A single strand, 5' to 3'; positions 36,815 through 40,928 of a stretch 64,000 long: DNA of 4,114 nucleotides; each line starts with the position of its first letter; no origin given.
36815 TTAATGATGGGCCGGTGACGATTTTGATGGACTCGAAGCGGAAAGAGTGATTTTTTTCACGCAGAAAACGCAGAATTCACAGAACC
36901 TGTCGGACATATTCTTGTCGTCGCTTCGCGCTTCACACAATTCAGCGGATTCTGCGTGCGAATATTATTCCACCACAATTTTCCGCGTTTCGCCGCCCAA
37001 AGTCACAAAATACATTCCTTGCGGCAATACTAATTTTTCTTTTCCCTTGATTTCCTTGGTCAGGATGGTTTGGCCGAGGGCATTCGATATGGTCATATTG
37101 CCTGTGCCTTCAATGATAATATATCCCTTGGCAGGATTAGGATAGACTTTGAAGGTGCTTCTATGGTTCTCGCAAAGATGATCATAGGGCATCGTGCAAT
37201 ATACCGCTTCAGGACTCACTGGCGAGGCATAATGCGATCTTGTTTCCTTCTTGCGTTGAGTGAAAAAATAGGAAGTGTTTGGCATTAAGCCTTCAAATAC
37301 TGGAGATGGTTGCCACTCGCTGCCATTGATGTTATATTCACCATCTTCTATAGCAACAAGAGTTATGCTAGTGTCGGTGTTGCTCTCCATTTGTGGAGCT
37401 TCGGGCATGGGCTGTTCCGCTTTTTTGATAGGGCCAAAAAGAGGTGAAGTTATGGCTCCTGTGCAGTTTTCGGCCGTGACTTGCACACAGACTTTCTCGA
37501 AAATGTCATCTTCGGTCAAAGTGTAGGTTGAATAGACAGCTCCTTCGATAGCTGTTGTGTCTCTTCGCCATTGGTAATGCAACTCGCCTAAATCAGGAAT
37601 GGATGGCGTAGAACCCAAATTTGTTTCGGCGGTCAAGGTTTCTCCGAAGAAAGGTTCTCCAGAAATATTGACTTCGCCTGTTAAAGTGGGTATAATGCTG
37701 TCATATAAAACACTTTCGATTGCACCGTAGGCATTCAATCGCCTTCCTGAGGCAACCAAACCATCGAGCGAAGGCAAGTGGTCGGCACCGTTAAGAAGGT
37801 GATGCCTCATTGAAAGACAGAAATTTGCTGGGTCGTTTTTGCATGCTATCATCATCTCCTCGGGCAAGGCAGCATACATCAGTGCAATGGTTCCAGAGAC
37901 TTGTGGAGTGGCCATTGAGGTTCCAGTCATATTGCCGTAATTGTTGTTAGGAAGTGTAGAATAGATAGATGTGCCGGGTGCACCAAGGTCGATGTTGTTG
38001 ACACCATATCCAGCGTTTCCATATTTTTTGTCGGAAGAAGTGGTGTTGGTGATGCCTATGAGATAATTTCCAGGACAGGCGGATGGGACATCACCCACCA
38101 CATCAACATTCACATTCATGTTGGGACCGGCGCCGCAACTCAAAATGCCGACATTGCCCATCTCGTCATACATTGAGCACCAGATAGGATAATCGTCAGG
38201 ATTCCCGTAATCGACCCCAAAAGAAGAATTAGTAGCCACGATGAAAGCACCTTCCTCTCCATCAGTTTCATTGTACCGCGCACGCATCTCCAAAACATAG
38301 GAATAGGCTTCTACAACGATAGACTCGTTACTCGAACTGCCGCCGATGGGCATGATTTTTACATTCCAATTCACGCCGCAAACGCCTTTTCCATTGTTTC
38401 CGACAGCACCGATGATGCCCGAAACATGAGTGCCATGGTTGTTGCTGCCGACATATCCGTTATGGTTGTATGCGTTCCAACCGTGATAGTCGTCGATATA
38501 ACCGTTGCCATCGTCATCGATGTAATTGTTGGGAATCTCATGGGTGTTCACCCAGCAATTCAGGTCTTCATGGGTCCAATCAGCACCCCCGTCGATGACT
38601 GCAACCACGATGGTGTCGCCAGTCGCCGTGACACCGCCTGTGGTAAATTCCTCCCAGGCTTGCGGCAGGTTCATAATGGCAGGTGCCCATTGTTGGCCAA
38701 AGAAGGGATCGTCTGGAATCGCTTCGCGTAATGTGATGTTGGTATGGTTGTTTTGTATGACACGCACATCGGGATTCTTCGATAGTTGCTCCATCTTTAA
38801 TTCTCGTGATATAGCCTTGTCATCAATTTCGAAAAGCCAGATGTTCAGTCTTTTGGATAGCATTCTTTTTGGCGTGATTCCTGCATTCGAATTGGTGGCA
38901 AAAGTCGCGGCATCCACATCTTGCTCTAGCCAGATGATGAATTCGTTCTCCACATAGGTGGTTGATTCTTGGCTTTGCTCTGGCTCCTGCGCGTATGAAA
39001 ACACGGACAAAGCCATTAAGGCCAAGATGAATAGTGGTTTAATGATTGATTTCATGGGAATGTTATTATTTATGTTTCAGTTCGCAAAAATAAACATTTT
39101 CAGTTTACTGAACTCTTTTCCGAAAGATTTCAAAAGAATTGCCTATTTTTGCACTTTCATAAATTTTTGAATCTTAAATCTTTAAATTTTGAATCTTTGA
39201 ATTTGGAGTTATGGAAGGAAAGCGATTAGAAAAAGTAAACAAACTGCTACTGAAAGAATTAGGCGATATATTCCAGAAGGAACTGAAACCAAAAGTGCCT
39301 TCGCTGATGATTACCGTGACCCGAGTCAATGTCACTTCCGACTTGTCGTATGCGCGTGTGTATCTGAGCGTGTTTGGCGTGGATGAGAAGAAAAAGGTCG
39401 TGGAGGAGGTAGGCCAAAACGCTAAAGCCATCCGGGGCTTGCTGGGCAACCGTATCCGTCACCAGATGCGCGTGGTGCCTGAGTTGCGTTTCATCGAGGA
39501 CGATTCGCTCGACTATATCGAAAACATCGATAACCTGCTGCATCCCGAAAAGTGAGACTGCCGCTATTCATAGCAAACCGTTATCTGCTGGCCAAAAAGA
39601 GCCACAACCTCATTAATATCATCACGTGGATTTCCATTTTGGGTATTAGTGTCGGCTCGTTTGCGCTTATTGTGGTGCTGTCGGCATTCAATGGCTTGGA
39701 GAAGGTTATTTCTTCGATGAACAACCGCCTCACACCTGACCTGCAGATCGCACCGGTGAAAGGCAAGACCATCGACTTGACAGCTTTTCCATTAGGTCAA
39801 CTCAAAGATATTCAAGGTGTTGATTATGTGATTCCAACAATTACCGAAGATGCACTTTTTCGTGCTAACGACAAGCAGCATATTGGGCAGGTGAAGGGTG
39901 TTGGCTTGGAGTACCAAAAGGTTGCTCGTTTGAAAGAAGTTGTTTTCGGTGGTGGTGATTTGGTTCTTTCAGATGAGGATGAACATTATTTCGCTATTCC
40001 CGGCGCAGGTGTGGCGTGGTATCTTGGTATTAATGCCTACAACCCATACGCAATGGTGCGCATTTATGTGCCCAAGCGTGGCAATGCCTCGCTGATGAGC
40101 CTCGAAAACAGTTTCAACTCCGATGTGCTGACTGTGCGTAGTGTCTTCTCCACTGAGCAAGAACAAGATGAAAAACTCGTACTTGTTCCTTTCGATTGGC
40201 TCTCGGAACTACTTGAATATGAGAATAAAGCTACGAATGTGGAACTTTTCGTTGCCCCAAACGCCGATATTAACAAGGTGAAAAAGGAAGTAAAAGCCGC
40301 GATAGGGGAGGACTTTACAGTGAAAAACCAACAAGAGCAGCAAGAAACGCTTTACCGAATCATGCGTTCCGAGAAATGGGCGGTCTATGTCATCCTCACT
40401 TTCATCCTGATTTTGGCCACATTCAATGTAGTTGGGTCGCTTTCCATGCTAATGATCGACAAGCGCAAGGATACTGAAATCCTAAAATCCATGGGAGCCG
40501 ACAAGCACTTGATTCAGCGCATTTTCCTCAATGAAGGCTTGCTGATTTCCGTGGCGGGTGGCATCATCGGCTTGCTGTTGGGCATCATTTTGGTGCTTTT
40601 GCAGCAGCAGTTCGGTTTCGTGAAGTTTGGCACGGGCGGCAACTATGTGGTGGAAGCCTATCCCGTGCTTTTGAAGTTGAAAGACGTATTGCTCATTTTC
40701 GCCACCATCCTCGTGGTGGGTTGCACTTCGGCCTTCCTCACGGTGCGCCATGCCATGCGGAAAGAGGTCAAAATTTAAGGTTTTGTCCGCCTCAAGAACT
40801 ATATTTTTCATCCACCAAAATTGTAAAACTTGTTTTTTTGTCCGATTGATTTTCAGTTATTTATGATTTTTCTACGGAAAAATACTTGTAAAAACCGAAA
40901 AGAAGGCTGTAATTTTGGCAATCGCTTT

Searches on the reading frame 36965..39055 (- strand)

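Call 56: search_protein_families(library=pfam, proteins=[window:36965-39055:-], max_evalue=0.00001)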
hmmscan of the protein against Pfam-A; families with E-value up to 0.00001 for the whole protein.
window:36965-39055:- (696 aa): 2 families
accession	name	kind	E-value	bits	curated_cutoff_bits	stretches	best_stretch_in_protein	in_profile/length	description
PF00082.27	Peptidase_S8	-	2.4e-30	106.3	21.8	1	146-424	1-273/288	Subtilase family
PF18962.6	Por_Secre_tail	-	8.1e-07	29.7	27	1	637-694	1-74/75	Secretion system C-terminal sorting domain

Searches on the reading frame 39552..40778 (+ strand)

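Call 56: search_protein_families(library=pfam, proteins=[window:39552-40778:+], max_evalue=0.00001)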
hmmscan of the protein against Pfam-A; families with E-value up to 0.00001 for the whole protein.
window:39552-40778:+ (408 aa): 2 families
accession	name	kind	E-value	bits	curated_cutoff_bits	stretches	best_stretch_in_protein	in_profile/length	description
PF02687.27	FtsX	-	4.1e-15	56.3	25.5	1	280-405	2-119/120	FtsX-like permease C-terminal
PF12704.14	MacB_PCD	-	1.7e-09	38.7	27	1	25-249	1-206/207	MacB-like periplasmic core domain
